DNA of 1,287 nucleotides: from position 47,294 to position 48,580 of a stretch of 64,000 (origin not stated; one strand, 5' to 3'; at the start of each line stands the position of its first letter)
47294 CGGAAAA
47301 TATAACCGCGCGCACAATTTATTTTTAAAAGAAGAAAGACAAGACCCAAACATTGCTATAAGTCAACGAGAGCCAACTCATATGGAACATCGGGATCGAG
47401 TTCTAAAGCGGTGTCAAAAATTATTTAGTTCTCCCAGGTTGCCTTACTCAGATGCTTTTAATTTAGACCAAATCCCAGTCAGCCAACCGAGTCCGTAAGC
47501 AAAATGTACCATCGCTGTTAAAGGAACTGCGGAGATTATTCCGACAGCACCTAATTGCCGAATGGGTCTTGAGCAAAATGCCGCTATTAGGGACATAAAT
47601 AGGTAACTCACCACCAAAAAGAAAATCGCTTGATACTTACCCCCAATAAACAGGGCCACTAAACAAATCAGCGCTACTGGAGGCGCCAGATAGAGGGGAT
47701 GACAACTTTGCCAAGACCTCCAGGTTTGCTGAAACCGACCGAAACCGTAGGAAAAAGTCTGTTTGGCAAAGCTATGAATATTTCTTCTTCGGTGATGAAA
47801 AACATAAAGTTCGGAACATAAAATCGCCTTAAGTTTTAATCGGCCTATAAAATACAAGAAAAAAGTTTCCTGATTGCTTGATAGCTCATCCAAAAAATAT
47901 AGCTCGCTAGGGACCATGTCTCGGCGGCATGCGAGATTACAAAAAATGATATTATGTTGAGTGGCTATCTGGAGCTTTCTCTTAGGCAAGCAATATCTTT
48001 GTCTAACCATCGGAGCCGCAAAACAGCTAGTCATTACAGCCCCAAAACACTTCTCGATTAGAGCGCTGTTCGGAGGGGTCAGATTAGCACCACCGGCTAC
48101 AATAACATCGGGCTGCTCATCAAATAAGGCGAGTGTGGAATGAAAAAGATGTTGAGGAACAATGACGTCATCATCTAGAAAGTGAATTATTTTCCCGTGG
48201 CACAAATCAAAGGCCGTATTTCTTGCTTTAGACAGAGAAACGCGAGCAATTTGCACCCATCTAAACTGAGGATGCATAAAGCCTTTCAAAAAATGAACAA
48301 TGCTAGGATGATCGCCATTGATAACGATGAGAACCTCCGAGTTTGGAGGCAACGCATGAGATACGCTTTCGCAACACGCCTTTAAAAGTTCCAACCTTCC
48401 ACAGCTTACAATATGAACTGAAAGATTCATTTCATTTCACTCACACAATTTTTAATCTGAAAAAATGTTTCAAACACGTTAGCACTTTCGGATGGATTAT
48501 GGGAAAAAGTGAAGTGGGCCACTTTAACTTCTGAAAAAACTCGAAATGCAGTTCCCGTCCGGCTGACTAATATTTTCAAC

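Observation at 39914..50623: Accessory island combining an HPr-kinase-like protein, a Pol-beta nucleotidyltransferase, four glycosyltransferase-like proteins, a methyltransferase and an ABC exporter: candidate undescribed glyco-/phospho-modification and export system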

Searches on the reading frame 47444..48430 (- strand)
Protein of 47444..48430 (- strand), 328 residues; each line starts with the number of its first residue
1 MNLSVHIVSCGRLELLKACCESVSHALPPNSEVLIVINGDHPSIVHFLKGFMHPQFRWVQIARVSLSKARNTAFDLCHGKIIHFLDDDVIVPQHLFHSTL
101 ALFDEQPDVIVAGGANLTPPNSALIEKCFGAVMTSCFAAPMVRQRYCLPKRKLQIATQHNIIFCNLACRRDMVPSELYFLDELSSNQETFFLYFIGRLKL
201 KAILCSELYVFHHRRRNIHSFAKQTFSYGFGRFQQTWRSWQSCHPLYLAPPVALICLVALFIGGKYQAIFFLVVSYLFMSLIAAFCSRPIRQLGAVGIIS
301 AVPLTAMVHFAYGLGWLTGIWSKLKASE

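Call 3: search_protein_families(library=pfam, proteins=[window:47444-48430:-], max_evalue=0.01)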
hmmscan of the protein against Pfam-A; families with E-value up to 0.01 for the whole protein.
window:47444-48430:- (328 aa): 2 families
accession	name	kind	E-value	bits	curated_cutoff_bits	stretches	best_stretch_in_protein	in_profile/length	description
PF00535.33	Glycos_transf_2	-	1.2e-13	51.8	23.3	1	4-117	1-117/168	Glycosyl transferase family 2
PF13641.12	Glyco_tranf_2_3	-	1.2e-06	29.1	27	1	3-114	3-121/230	Glycosyltransferase like family 2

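Call 5: search_protein_families(library=ncbifam, proteins=[window:47444-48430:-], max_evalue=0.01)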
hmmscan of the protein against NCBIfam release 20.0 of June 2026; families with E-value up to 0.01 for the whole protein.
window:47444-48430:- (328 aa): 5 families
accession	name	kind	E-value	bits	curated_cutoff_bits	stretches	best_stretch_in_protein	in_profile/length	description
NF038299.1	EPS_HpsN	equivalog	2.6e-10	39.8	425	1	3-114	3-117/317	hormogonium polysaccharide biosynthesis glycosyltransferase HpsN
NF041875.1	EPS_EpsD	equivalog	9.9e-10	38.3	370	1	3-229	1-224/325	exopolysaccharide biosynthesis glycosyltransferase EpsD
TIGR03965.1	mycofact_glyco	equivalog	1.7e-07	30.5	280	1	11-264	84-332/467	mycofactocin biosynthesis glycosyltransferase MftF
NF041394.1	GtaseAglG_Halo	equivalog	1.3e-05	24.6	440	1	9-115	11-118/304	glucosyl-dolichyl phosphate glucuronosyltransferase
NF007482.0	PRK10073.1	equivalog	6.4e-05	22.1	423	1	5-103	10-110/334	glycosyltransferase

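Call 34: search_solved_structures(query=window:47444-48430:-, max_evalue=1, show_alignments=1)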
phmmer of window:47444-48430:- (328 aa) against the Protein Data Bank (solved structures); distinct sequences matched with E-value up to 1: 5.
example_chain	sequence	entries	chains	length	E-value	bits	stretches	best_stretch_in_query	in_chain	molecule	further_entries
9jma_A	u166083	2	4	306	0.0054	19.5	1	3-110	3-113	GalNAc(5)-diNAcBac-PP-undecaprenol beta-1,3-glucosyltransferase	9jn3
5hea_A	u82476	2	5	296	0.015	18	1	14-113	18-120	Putative glycosyltransferase (GalT1)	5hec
2z87_A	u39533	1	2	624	0.14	14.9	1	6-92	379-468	Chondroitin synthase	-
2z86_A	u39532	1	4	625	0.14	14.9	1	6-92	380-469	Chondroitin synthase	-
7qia_A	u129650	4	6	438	0.27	13.9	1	246-290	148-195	Divalent metal cation transporter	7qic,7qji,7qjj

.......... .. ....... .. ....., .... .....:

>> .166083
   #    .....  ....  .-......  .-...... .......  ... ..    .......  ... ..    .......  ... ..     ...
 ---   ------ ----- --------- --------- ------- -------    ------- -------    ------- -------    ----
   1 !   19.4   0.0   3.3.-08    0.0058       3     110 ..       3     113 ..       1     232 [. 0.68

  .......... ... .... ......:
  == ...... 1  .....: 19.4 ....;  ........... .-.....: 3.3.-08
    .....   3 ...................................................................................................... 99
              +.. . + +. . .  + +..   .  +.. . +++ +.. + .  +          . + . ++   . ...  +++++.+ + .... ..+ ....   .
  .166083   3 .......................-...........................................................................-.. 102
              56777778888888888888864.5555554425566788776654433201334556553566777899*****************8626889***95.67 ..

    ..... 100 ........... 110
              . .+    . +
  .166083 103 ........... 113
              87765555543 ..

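Call 61: search_solved_structures(query=A6, max_evalue=0.1, show_alignments=0)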
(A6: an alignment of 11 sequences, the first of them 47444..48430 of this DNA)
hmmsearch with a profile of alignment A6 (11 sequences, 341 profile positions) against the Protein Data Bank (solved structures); distinct sequences matched with E-value up to 0.1: 22.
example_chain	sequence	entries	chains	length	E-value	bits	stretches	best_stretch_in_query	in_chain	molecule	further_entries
2z87_A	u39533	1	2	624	4.5e-11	45.9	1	3-116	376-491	Chondroitin synthase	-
2z86_A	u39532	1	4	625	4.5e-11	45.9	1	3-116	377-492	Chondroitin synthase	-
5tze_C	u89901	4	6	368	9.2e-09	38.3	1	1-107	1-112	Glycosyl transferase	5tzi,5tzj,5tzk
9jma_A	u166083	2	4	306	2.1e-08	37.1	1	1-95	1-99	GalNAc(5)-diNAcBac-PP-undecaprenol beta-1,3-glucosyltransferase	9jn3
5tz8_A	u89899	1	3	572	3.5e-08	36.4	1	1-107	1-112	Glycosyl transferase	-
8bz8_A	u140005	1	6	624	3.2e-06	29.9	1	2-116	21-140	Glycosyltransferase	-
8bz4_A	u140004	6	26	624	3.2e-06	29.9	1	2-116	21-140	Glycosyltransferase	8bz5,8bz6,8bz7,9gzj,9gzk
9omm_A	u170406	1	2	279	7.6e-06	28.7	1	3-95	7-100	Glycosyltransferase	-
9omh_A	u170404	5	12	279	8.3e-06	28.6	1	3-95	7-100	Glycosyltransferase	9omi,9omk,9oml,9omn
9omj_A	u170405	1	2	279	8.3e-06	28.6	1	3-95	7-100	Glycosyltransferase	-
5hea_A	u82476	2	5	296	2.3e-05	27.1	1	4-93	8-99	Putative glycosyltransferase (GalT1)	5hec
3l7i_A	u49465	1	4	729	0.00012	24.7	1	2-109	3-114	Teichoic acid biosynthesis protein F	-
3l7j_A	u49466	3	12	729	0.00012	24.7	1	2-109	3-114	Teichoic acid biosynthesis protein F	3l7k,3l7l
3l7m_A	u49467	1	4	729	0.00012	24.7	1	2-109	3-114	Teichoic acid biosynthesis protein F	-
6h1j_A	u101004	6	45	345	0.00084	22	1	2-89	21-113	Probable ss-1,3-N-acetylglucosaminyltransferase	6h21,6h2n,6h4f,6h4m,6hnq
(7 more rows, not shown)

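Call 62: search_protein_families(library=ncbifam, alignment_id=A6, max_evalue=0.001)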
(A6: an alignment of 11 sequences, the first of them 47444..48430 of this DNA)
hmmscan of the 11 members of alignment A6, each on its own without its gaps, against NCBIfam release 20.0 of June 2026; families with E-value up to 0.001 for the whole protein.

A. member 1, window:47444-48430:- (328 aa): 5 families
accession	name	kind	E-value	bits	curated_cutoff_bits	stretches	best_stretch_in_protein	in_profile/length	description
NF038299.1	EPS_HpsN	equivalog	2.6e-10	39.8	425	1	3-114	3-117/317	hormogonium polysaccharide biosynthesis glycosyltransferase HpsN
NF041875.1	EPS_EpsD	equivalog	9.9e-10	38.3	370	1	3-229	1-224/325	exopolysaccharide biosynthesis glycosyltransferase EpsD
TIGR03965.1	mycofact_glyco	equivalog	1.7e-07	30.5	280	1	11-264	84-332/467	mycofactocin biosynthesis glycosyltransferase MftF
NF041394.1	GtaseAglG_Halo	equivalog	1.3e-05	24.6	440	1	9-115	11-118/304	glucosyl-dolichyl phosphate glucuronosyltransferase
NF007482.0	PRK10073.1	equivalog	6.4e-05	22.1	423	1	5-103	10-110/334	glycosyltransferase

B. families by the number of members that match (of 11 scanned): 15 families
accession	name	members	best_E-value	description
TIGR03965.1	mycofact_glyco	11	2.7e-29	mycofactocin biosynthesis glycosyltransferase MftF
NF041875.1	EPS_EpsD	11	1.9e-20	exopolysaccharide biosynthesis glycosyltransferase EpsD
NF038299.1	EPS_HpsN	11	3.5e-13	hormogonium polysaccharide biosynthesis glycosyltransferase HpsN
NF007482.0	PRK10073.1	5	1.4e-10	glycosyltransferase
NF041394.1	GtaseAglG_Halo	5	2.7e-08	glucosyl-dolichyl phosphate glucuronosyltransferase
TIGR04283.1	glyco_like_mftF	4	1.5e-06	TIGR04283 family arsenosugar biosynthesis glycosyltransferase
NF050050.1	ProtGlycPglI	2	4.9e-10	GalNAc(5)-diNAcBac-PP-undecaprenol beta-1,3-glucosyltransferase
NF038302.1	EPS_HpsE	2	4.1e-07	hormogonium polysaccharide biosynthesis glycosyltransferase HpsE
TIGR03111.1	glyc2_xrt_Gpos1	2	8.6e-05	TIGR03111 family XrtG-associated glycosyltransferase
TIGR04242.1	nodulat_NodC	1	7.7e-11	chitooligosaccharide synthase NodC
TIGR03937.1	PgaC_IcaA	1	2.8e-07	poly-beta-1,6-N-acetyl-D-glucosamine synthase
NF047683.1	TeichurnBiosyTuaG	1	1.1e-06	teichuronic acid biosynthesis protein TuaG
TIGR04440.1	glyco_TIGR04440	1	1.5e-06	TIGR00180 family glycosyltransferase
TIGR03472.1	HpnI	1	0.00027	bacteriohopanetetrol glucosamine biosynthesis glycosyltransferase HpnI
NF050819.1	PolSacchBiosHfsG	1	0.00083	polysaccharide biosynthesis protein HfsG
